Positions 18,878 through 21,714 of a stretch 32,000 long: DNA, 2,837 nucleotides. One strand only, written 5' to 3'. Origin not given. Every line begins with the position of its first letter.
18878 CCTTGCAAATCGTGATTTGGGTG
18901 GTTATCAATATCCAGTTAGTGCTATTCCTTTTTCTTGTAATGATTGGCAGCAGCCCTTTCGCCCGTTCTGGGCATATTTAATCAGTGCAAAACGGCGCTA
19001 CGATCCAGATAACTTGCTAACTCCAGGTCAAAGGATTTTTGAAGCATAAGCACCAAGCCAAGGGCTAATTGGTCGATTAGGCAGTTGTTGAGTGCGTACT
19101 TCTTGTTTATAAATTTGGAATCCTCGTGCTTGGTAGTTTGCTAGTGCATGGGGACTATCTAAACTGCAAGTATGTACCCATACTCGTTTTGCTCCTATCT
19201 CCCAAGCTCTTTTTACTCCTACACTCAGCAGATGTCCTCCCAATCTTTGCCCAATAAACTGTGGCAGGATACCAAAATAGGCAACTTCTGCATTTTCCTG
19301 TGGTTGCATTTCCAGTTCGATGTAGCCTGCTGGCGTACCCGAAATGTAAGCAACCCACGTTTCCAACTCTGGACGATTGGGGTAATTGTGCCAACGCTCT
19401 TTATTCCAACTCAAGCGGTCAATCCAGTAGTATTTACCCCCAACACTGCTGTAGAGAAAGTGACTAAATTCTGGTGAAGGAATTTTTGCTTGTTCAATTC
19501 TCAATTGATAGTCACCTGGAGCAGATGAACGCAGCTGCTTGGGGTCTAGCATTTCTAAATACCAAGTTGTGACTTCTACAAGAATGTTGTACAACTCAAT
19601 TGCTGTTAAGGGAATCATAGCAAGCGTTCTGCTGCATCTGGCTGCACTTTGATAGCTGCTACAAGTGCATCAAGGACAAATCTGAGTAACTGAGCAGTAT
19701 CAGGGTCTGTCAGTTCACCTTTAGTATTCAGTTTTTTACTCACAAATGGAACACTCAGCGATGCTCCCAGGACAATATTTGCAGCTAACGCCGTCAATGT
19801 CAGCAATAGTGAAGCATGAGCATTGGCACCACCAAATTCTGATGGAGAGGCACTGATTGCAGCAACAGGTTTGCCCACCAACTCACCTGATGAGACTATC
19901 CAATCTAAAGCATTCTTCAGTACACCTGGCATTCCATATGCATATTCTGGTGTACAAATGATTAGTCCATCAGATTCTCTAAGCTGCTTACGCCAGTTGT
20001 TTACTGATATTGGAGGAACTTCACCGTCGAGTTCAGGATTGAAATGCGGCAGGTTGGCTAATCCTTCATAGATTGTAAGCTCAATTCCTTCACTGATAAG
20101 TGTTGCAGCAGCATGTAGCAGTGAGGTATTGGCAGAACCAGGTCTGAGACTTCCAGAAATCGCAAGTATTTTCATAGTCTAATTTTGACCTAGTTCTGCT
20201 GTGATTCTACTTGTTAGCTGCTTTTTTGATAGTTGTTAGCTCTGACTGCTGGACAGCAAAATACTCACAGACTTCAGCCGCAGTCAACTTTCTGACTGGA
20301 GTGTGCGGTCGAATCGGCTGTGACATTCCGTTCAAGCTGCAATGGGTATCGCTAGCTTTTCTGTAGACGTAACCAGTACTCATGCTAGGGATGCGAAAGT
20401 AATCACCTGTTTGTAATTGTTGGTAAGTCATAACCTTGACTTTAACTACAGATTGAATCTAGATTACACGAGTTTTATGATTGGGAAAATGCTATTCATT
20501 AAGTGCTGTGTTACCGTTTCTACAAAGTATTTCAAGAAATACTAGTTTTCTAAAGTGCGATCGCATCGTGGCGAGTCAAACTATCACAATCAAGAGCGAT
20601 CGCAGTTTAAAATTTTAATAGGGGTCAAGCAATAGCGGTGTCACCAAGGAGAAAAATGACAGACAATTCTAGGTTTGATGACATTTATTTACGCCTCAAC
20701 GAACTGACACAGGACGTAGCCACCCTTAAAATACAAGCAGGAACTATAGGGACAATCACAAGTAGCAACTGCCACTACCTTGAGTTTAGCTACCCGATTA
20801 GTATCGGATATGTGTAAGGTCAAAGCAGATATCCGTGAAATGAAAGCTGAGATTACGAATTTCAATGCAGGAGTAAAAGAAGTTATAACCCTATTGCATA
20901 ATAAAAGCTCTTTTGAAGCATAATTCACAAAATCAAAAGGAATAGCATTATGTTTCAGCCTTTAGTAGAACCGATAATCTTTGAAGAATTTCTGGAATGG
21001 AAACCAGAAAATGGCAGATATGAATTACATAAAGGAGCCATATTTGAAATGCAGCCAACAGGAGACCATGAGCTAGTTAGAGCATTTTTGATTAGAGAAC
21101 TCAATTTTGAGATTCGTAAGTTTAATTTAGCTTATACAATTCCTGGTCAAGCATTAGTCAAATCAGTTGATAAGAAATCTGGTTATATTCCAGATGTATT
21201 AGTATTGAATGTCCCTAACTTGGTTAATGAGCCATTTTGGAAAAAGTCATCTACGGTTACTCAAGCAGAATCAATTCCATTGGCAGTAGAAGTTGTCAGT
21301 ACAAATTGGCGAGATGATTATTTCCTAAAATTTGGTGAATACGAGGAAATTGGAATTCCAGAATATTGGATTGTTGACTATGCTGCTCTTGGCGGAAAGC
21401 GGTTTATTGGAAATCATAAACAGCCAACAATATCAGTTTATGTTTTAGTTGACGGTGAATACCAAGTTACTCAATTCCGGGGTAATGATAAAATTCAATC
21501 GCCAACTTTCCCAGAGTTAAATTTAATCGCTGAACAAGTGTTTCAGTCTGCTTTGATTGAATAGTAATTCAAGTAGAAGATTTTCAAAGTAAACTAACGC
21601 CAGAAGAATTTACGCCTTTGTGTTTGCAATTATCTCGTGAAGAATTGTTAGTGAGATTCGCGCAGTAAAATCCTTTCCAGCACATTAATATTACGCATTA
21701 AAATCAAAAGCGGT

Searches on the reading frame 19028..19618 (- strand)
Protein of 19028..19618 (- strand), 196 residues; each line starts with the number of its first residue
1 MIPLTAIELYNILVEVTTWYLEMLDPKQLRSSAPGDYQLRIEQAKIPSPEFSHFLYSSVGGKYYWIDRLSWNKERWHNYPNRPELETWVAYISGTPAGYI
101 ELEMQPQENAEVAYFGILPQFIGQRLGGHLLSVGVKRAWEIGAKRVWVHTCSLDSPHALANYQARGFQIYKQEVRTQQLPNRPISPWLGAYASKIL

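Call 11: search_protein_families(library=pfam, proteins=[window:19028-19618:-], max_evalue=0.001)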
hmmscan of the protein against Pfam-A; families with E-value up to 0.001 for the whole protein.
window:19028-19618:- (196 aa): 3 families
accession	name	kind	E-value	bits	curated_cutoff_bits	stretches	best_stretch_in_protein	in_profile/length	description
PF00583.31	Acetyltransf_1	-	8.3e-12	45.9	20.7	1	70-167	15-116/116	Acetyltransferase (GNAT) family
PF13508.13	Acetyltransf_7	-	4e-06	27.6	27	1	86-168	4-83/84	Acetyltransferase (GNAT) domain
PF13673.13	Acetyltransf_10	-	0.00035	21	23.6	1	72-175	18-115/128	Acetyltransferase (GNAT) domain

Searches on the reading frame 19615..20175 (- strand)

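Call 11: search_protein_families(library=pfam, proteins=[window:19615-20175:-], max_evalue=0.001)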
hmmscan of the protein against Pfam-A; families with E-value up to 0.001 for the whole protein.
window:19615-20175:- (186 aa): 2 families
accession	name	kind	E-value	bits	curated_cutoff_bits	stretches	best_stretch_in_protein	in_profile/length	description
PF03358.20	FMN_red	-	1.1e-36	126.2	24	1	1-144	1-149/152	NADPH-dependent FMN reductase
PF02525.22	Flavodoxin_2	-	1.1e-09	38.7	27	1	1-100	1-110/198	Flavodoxin-like fold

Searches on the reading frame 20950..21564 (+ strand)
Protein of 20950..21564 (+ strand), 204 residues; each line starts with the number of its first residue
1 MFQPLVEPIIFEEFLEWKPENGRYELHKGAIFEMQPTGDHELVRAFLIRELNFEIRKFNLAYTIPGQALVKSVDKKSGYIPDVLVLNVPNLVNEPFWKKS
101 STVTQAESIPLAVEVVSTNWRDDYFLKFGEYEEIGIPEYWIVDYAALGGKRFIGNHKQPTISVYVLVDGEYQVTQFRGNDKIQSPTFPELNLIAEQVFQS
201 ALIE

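Call 11: search_protein_families(library=pfam, proteins=[window:20950-21564:+], max_evalue=0.001)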
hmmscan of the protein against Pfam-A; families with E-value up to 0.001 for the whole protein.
window:20950-21564:+ (204 aa): 1 family
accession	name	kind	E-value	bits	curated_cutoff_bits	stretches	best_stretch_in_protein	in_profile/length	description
PF05685.18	Uma2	-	2.5e-30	105.6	27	1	11-192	1-169/172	Putative restriction endonuclease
